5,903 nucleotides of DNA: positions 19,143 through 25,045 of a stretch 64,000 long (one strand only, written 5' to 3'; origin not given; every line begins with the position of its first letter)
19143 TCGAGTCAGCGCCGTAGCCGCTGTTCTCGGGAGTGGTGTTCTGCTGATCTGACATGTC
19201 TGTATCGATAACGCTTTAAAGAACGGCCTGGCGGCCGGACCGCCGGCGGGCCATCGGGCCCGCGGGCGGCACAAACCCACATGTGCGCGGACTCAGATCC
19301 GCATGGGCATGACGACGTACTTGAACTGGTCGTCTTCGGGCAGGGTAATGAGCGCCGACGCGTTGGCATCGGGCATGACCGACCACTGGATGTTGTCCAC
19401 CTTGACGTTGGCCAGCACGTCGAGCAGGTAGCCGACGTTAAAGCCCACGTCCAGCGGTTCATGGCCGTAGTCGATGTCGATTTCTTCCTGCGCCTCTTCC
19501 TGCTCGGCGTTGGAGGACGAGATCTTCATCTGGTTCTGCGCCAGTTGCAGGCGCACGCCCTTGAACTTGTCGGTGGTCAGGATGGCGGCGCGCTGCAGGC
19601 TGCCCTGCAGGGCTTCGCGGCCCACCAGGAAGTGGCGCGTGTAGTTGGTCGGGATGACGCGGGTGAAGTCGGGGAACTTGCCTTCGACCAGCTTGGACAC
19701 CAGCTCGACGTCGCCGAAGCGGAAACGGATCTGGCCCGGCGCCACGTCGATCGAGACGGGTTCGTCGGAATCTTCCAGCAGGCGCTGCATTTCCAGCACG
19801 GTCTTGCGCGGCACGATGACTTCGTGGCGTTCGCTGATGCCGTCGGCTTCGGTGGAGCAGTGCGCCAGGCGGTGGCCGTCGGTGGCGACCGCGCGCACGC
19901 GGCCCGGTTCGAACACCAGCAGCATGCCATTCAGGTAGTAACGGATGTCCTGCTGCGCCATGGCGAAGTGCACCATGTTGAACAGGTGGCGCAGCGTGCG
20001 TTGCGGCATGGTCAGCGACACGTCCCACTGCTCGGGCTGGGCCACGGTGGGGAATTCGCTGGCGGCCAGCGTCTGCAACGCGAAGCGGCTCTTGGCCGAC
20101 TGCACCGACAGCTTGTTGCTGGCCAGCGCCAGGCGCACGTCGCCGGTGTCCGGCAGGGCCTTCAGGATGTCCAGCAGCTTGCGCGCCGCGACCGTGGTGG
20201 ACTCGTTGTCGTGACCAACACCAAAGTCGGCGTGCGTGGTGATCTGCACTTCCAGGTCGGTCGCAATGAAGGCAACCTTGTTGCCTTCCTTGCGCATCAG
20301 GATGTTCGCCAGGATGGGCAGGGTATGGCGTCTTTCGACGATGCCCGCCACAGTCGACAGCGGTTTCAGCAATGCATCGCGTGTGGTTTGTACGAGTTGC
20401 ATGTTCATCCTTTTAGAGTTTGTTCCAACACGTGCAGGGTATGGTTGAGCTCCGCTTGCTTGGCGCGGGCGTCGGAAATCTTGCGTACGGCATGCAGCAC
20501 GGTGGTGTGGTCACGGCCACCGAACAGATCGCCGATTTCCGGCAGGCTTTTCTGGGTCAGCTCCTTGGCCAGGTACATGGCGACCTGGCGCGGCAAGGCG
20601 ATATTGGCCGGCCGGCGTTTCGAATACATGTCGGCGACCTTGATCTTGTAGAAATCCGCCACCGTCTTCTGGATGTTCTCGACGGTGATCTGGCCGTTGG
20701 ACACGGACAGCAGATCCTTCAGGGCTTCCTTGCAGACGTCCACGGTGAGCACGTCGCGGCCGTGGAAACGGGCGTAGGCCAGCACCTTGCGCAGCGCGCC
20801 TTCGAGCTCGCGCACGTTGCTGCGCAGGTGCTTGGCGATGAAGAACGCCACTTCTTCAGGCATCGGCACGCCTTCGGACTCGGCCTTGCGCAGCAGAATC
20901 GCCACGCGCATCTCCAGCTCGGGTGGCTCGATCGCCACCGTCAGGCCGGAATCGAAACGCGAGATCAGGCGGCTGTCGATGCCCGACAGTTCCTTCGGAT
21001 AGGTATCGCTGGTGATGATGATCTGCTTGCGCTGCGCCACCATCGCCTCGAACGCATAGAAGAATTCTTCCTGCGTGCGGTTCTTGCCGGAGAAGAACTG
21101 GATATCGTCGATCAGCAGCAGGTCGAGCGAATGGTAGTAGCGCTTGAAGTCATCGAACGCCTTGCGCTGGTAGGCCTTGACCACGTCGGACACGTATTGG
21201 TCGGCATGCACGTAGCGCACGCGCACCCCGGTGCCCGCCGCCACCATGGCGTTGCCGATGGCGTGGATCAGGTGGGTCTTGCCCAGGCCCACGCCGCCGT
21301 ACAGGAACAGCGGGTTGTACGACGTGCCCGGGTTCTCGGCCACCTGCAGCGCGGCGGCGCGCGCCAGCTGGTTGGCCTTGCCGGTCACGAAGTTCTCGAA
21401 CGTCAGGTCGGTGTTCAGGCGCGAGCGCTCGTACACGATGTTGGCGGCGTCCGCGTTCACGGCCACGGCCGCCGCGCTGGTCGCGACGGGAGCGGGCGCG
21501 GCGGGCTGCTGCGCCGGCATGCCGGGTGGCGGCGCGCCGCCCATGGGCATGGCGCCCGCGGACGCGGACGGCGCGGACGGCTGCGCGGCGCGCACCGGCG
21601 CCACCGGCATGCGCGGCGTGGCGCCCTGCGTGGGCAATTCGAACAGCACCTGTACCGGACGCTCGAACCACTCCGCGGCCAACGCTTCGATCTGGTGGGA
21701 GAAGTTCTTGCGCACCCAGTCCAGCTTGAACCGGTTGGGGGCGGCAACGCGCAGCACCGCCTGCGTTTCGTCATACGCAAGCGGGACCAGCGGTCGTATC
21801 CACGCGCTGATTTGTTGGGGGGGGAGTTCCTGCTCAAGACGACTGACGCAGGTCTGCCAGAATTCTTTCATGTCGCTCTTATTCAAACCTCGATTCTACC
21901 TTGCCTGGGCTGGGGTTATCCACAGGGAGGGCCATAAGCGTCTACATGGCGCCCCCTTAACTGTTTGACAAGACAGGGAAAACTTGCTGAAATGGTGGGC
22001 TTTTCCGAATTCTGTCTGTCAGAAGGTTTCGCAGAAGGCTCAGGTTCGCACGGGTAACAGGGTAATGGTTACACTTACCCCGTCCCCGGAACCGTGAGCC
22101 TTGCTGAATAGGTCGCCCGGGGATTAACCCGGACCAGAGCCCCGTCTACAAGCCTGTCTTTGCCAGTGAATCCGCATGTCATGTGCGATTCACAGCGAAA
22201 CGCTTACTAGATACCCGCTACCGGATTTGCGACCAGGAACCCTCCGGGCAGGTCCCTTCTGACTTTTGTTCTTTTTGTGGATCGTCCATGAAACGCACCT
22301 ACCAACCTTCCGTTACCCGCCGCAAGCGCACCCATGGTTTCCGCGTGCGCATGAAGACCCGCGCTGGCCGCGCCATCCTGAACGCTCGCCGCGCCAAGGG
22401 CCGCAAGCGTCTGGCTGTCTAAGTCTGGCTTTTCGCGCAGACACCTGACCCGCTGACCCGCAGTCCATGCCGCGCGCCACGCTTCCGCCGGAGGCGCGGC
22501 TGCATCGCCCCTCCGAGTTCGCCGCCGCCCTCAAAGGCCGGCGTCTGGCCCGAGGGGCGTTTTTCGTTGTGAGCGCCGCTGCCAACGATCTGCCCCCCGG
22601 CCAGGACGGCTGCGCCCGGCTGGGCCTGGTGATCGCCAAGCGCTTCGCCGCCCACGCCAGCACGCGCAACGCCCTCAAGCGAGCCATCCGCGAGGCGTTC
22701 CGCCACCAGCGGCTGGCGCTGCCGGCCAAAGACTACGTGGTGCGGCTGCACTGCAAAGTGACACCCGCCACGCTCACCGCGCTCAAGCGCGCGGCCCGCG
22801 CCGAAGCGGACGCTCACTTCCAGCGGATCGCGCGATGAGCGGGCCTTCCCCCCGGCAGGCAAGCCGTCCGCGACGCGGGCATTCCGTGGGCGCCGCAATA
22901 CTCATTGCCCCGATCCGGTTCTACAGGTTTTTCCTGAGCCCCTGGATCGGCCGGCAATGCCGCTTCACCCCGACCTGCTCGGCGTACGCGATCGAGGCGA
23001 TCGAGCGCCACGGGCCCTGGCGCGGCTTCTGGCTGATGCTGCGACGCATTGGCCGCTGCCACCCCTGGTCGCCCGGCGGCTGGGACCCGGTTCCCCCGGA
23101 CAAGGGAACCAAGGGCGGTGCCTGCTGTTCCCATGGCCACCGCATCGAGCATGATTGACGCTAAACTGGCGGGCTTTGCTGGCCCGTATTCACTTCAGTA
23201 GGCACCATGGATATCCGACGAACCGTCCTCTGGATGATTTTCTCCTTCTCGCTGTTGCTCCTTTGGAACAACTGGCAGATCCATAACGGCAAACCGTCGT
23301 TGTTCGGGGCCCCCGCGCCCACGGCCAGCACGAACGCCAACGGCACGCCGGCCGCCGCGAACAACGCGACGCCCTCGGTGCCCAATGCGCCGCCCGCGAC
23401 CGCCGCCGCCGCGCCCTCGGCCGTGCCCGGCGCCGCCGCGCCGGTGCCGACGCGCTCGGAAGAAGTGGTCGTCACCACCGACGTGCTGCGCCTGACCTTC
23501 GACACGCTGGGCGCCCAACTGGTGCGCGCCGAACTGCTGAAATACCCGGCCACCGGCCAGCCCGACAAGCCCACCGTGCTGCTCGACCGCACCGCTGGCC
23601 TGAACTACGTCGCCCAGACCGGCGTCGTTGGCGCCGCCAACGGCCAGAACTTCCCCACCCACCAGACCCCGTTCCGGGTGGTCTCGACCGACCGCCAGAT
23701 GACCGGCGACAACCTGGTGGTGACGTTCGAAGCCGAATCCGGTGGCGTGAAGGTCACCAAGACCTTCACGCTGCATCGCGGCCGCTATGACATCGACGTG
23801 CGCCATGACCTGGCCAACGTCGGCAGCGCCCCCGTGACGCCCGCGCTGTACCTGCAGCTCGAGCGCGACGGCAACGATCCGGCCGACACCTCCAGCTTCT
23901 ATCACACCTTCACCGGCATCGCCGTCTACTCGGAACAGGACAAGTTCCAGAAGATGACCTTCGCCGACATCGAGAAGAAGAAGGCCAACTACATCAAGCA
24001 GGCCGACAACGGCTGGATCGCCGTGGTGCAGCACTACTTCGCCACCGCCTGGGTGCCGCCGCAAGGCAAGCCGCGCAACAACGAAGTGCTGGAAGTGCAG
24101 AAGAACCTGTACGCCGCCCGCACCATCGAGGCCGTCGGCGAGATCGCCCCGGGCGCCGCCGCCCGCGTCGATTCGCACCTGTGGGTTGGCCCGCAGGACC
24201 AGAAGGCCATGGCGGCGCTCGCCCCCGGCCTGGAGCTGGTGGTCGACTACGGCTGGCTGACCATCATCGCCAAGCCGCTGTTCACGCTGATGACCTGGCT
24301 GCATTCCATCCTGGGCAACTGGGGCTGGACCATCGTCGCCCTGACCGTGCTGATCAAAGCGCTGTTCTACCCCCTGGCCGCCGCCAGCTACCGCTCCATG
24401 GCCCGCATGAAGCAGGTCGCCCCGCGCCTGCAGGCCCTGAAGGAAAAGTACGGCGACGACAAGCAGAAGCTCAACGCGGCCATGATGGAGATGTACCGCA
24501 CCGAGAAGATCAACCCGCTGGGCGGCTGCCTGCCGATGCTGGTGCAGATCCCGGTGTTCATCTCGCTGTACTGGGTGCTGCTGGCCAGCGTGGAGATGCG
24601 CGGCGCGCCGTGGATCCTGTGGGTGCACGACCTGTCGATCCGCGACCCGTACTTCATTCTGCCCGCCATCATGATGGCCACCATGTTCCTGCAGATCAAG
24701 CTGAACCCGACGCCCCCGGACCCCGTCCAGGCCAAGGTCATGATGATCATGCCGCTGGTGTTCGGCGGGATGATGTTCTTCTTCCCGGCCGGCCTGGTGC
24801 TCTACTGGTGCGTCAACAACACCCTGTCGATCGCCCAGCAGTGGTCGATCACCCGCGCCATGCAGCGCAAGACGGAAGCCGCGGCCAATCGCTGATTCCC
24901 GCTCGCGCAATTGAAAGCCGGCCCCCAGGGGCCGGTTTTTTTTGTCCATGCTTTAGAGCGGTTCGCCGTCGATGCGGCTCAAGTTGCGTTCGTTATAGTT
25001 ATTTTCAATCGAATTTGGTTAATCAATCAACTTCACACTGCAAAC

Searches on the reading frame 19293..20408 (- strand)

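Call 8: search_protein_families(library=pfam, proteins=[window:19293-20408:-])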
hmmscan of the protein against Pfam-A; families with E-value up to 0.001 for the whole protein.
window:19293-20408:- (371 aa): 3 families
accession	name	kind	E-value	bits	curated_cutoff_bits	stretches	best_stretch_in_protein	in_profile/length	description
PF02767.21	DNA_pol3_beta_2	-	2.6e-42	144.2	27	2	134-247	2-116/116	DNA polymerase III beta subunit, central domain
PF00712.24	DNA_pol3_beta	-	1.3e-33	116.1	24.4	1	9-122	6-119/120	DNA polymerase III beta subunit, N-terminal domain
PF02768.20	DNA_pol3_beta_3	-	1.3e-30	106.1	27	1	250-370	2-121/121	DNA polymerase III beta subunit, C-terminal domain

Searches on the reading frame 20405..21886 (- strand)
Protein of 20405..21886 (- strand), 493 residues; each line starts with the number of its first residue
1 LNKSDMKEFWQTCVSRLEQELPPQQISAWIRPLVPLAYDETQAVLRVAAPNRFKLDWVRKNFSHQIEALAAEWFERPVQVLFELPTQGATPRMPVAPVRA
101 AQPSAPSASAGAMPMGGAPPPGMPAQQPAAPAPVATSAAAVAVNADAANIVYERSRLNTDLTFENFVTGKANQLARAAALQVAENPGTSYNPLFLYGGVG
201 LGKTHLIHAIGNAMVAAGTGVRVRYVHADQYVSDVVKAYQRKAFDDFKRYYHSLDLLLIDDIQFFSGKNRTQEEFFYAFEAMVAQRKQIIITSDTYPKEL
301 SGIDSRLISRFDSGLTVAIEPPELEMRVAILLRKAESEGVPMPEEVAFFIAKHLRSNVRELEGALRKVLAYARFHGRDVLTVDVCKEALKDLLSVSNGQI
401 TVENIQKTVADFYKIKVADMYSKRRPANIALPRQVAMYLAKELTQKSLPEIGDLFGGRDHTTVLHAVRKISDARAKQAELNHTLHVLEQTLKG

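Call 8: search_protein_families(library=pfam, proteins=[window:20405-21886:-])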
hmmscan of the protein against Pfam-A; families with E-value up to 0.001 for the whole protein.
window:20405-21886:- (493 aa): 6 families
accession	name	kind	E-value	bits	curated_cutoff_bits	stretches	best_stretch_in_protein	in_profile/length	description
PF00308.24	Bac_DnaA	-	5.7e-63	212.4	23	1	157-317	1-161/162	Bacterial DnaA ATPAse domain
PF08299.17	Bac_DnaA_C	-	4.6e-32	110.3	31.5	1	402-470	1-69/69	Bacterial dnaA protein helix-turn-helix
PF11638.13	DnaA_N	-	9.1e-18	64.2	24.6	1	8-71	2-64/65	DnaA N-terminal domain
PF01695.23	IstB_IS21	-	1.7e-09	38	24.1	1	193-294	95-193/238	IstB-like ATP binding protein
PF00004.35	AAA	-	9.7e-07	29.7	21.2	1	194-314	2-126/131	ATPase family associated with various cellular activities (AAA)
PF22688.2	Hda_lid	-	0.00013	22.3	27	0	326-367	3-44/65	Hda, lid domain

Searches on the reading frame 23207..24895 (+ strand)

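Call 8: search_protein_families(library=pfam, proteins=[window:23207-24895:+])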
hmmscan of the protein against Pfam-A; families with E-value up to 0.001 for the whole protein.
window:23207-24895:+ (562 aa): 2 families
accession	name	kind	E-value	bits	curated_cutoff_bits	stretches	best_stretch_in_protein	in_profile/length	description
PF14849.12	YidC_periplas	-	8.2e-88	295.4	24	1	87-361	2-283/283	YidC periplasmic domain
PF02096.25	60KD_IMP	-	2.2e-61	207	35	1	372-550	1-163/163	60Kd inner membrane protein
